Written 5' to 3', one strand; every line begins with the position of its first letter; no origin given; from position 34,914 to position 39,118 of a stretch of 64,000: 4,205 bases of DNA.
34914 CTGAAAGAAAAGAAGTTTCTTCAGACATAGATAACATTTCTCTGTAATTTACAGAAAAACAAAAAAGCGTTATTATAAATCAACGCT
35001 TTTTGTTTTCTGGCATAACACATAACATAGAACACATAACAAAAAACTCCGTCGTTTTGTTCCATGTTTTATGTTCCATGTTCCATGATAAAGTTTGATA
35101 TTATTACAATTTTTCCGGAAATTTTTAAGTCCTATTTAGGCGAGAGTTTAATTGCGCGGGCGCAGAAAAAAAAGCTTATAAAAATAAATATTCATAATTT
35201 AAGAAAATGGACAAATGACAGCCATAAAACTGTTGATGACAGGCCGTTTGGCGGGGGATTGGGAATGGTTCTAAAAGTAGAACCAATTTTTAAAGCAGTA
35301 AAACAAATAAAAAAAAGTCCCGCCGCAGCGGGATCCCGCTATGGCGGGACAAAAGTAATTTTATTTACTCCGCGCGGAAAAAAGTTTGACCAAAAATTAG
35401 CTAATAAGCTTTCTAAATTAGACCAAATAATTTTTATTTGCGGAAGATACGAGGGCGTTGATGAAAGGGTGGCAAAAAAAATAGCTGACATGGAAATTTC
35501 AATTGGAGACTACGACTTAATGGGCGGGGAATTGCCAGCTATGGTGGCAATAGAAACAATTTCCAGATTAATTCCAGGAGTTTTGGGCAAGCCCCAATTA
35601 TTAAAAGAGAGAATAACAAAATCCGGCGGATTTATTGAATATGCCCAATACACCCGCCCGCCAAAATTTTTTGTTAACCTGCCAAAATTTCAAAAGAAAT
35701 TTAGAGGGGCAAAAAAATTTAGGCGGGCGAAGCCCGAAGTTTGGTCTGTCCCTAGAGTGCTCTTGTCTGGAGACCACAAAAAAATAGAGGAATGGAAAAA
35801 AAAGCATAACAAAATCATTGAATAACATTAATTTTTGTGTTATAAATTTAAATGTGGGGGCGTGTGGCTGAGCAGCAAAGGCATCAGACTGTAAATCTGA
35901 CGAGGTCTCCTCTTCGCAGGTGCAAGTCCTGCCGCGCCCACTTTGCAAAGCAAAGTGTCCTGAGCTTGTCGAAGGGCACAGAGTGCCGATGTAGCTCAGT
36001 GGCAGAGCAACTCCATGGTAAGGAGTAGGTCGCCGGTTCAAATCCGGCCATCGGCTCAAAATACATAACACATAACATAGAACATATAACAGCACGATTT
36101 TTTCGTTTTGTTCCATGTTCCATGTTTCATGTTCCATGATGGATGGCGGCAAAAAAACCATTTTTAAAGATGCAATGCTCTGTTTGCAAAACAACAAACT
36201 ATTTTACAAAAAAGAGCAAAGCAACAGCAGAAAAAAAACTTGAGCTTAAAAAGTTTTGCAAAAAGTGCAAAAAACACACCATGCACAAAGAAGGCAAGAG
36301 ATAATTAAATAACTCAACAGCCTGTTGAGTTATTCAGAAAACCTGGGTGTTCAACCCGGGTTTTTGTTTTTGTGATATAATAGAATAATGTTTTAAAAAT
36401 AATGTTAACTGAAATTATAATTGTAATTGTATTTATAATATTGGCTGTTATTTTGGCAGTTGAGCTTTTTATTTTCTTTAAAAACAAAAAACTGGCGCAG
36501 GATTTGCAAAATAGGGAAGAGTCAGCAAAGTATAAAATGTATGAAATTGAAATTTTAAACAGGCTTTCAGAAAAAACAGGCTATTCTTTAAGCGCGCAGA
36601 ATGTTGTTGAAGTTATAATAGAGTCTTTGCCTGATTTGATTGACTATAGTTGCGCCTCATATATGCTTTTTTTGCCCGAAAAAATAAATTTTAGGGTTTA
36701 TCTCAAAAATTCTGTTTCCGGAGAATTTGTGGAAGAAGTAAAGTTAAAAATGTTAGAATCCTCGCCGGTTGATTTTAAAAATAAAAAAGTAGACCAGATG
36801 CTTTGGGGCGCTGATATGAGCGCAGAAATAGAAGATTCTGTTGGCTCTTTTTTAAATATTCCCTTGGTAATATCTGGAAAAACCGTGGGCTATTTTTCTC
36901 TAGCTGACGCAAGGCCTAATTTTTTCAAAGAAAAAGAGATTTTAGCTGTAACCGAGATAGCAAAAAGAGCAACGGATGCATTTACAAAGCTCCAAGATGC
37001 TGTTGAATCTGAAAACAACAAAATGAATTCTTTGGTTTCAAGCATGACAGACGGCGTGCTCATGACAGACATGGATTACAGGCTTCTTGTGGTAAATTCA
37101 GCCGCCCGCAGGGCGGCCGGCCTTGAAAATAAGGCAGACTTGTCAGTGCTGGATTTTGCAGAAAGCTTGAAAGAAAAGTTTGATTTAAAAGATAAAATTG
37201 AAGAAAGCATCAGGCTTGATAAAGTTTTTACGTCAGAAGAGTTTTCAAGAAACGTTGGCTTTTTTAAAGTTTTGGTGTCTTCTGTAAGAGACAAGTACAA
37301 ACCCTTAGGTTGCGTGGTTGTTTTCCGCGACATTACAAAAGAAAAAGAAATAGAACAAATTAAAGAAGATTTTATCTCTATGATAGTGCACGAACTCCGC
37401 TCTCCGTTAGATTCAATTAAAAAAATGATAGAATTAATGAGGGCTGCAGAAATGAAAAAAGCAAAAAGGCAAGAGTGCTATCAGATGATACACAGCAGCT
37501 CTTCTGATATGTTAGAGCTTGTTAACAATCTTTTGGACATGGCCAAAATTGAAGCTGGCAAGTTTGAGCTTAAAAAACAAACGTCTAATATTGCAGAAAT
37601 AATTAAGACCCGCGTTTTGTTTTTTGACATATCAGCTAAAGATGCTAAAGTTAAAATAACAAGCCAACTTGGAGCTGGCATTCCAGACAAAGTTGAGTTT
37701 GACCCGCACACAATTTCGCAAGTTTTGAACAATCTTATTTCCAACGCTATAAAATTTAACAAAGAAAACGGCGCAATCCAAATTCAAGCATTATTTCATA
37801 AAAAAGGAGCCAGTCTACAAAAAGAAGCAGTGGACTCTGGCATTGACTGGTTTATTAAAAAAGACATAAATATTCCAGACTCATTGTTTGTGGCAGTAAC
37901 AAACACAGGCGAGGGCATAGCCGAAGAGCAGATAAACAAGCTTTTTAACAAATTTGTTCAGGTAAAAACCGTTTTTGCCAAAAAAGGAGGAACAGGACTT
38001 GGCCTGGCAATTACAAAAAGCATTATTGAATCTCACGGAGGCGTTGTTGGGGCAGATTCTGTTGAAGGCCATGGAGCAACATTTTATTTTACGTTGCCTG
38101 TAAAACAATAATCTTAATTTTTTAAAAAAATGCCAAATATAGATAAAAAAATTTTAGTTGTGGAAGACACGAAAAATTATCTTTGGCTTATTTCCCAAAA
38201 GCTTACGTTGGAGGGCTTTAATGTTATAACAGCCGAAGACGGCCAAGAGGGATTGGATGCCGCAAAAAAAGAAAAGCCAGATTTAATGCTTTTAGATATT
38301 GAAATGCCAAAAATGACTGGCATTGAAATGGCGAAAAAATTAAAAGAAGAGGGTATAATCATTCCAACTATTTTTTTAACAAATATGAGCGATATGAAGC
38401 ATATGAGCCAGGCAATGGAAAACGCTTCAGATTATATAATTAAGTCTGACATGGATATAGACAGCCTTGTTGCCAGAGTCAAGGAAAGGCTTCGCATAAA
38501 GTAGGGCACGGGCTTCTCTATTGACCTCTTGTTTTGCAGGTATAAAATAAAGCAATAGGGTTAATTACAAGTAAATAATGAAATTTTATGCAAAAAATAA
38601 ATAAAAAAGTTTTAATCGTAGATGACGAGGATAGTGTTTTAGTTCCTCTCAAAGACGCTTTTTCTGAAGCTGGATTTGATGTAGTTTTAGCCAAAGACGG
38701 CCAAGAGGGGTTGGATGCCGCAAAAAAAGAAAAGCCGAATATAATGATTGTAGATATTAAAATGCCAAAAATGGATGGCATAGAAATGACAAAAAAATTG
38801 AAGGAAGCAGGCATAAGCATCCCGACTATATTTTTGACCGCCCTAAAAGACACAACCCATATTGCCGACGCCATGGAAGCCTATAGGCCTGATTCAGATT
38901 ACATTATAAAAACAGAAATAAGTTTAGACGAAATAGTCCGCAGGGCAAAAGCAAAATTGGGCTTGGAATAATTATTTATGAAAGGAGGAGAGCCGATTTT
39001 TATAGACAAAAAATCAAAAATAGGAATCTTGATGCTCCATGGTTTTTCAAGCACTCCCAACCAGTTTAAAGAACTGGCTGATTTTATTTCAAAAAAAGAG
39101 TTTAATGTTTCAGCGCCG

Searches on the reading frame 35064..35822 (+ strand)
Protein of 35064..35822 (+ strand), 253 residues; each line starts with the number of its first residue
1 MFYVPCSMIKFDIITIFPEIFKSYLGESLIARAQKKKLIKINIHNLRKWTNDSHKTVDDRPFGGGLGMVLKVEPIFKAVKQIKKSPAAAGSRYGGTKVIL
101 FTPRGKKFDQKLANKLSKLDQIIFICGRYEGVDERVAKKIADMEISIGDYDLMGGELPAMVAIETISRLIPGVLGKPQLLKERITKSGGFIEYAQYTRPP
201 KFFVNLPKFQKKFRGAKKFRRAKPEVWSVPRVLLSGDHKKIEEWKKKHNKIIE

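Call 80: search_protein_families(library=pfam, proteins=[window:35064-35822:+], max_evalue=0.0001)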
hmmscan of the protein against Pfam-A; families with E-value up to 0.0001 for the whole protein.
window:35064-35822:+ (253 aa): 1 family
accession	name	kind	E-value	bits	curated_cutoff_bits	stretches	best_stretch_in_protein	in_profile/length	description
PF01746.26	tRNA_m1G_MT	-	5.2e-50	170.3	27.3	1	32-249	3-186/195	tRNA (Guanine-1)-methyltransferase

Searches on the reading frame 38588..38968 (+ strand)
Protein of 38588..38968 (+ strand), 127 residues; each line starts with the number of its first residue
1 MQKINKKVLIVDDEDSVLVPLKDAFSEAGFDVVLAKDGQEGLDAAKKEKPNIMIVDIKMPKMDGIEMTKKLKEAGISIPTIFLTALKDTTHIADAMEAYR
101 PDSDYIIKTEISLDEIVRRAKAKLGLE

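Call 70: search_protein_families(library=pfam, proteins=[window:38588-38968:+], max_evalue=0.01)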
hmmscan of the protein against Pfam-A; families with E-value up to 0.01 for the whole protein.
window:38588-38968:+ (127 aa): 2 families
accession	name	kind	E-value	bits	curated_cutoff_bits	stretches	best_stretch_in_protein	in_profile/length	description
PF00072.30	Response_reg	-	3.5e-22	79.1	30.2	1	8-118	1-108/111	Response regulator receiver domain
PF23198.2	PDE8A_N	-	5.2e-05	23.6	29.6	1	6-89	11-95/147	PDE8A-like, N-terminal domain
